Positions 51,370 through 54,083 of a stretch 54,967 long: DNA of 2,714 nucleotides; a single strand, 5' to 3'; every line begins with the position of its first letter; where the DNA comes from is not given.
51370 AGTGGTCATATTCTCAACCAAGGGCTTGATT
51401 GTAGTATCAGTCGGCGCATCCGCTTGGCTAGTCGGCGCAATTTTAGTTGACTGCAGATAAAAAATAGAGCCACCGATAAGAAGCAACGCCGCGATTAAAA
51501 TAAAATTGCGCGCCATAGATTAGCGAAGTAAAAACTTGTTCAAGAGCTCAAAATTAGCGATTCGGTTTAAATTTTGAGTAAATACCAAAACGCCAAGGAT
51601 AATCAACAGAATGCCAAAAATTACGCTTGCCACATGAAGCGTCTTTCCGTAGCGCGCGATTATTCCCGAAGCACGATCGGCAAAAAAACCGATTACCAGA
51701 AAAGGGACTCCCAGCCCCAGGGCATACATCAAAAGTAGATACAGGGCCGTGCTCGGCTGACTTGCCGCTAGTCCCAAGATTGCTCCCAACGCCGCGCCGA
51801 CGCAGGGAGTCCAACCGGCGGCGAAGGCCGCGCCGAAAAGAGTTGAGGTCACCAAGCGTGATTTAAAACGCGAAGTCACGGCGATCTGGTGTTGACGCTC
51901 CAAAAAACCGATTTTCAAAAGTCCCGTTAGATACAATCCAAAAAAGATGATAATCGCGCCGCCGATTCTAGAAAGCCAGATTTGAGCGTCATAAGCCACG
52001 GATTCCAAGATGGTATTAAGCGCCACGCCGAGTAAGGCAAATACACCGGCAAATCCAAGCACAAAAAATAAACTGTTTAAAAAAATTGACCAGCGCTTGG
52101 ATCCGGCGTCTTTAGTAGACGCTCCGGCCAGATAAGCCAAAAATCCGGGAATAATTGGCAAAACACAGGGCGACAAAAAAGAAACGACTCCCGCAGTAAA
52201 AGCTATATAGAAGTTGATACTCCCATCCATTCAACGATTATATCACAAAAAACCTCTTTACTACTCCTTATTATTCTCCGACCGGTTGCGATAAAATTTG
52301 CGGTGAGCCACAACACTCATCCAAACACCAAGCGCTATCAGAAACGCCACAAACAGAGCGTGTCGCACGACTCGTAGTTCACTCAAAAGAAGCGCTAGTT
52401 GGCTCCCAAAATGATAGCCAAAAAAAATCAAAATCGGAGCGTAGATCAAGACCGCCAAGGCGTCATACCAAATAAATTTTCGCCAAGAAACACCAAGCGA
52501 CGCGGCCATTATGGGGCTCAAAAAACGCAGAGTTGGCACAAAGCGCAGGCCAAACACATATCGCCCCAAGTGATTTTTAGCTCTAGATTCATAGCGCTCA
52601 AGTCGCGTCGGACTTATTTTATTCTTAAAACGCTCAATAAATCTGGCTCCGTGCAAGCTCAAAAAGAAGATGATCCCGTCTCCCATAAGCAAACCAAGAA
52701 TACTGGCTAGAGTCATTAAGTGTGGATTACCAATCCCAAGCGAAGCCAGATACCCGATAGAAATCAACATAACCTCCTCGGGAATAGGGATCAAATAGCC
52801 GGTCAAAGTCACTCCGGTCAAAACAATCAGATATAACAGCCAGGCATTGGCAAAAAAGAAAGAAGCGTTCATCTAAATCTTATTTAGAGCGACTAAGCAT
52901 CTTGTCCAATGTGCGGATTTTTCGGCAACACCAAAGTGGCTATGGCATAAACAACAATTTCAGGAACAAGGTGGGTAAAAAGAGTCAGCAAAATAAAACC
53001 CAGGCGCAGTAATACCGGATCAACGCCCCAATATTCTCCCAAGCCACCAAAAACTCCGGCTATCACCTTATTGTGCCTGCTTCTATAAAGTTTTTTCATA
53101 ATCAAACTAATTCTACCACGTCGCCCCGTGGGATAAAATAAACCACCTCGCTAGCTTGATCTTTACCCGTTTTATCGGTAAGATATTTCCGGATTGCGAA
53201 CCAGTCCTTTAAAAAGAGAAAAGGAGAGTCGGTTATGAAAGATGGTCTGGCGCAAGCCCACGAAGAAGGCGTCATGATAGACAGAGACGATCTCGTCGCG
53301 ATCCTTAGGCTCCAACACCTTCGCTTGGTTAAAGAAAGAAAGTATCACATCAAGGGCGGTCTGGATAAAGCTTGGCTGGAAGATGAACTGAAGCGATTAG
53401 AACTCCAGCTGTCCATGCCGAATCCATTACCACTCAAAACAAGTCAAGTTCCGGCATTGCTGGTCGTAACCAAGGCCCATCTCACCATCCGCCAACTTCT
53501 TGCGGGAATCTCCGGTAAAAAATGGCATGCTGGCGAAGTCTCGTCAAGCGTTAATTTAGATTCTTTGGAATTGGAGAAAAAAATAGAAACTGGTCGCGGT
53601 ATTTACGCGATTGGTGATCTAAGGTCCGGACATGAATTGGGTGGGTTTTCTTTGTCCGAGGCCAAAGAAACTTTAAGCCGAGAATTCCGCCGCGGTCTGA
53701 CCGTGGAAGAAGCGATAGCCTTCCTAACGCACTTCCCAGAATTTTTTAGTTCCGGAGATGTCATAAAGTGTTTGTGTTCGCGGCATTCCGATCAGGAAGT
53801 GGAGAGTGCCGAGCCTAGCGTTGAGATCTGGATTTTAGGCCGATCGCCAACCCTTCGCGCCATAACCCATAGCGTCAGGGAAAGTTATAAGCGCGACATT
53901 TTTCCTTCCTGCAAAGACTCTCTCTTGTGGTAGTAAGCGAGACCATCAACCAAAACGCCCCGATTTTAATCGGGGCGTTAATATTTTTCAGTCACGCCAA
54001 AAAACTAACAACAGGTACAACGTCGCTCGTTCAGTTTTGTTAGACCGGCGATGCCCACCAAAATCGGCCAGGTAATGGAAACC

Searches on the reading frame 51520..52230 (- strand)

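Call 103: search_protein_families(library=pfam, proteins=[window:51520-52230:-], max_evalue=0.0001)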
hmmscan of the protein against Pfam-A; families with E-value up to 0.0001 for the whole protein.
window:51520-52230:- (236 aa): 2 families
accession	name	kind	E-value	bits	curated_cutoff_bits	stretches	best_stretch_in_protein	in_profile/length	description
PF02683.22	DsbD_TM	-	6e-15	55.6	27.1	1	8-217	6-215/219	Cytochrome C biogenesis protein transmembrane domain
PF13386.12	DsbD_2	-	1.4e-06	28.8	24.9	1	10-214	2-198/199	Cytochrome C biogenesis protein transmembrane region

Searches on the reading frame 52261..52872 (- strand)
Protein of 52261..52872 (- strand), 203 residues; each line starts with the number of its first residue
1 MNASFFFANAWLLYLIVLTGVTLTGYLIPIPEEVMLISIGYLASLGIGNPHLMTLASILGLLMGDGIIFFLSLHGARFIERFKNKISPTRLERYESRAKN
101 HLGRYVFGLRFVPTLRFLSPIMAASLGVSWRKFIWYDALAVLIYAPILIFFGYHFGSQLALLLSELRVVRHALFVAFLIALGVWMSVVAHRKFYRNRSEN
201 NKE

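Call 103: search_protein_families(library=pfam, proteins=[window:52261-52872:-], max_evalue=0.0001)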
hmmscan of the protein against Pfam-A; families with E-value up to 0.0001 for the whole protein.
window:52261-52872:- (203 aa): 1 family
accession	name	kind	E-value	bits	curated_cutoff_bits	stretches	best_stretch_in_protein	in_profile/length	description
PF09335.16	VTT_dom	-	9.5e-16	58.8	33.9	1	30-153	1-122/123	VTT domain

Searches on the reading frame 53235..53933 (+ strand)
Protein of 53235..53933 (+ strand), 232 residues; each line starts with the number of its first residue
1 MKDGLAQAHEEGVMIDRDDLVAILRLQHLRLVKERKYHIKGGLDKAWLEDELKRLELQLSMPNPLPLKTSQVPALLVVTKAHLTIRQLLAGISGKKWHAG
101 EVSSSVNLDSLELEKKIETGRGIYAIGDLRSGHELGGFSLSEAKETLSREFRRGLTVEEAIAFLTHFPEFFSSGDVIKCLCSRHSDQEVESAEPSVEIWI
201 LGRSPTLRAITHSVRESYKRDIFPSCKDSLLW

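Call 103: search_protein_families(library=pfam, proteins=[window:53235-53933:+], max_evalue=0.0001)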
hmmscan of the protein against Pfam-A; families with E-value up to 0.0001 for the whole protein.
window:53235-53933:+ (232 aa): 1 family
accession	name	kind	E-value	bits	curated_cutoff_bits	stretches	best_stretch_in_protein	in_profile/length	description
PF18959.5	DUF5701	-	6.8e-11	42.7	27.4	1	37-200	7-166/206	Family of unknown function (DUF5701)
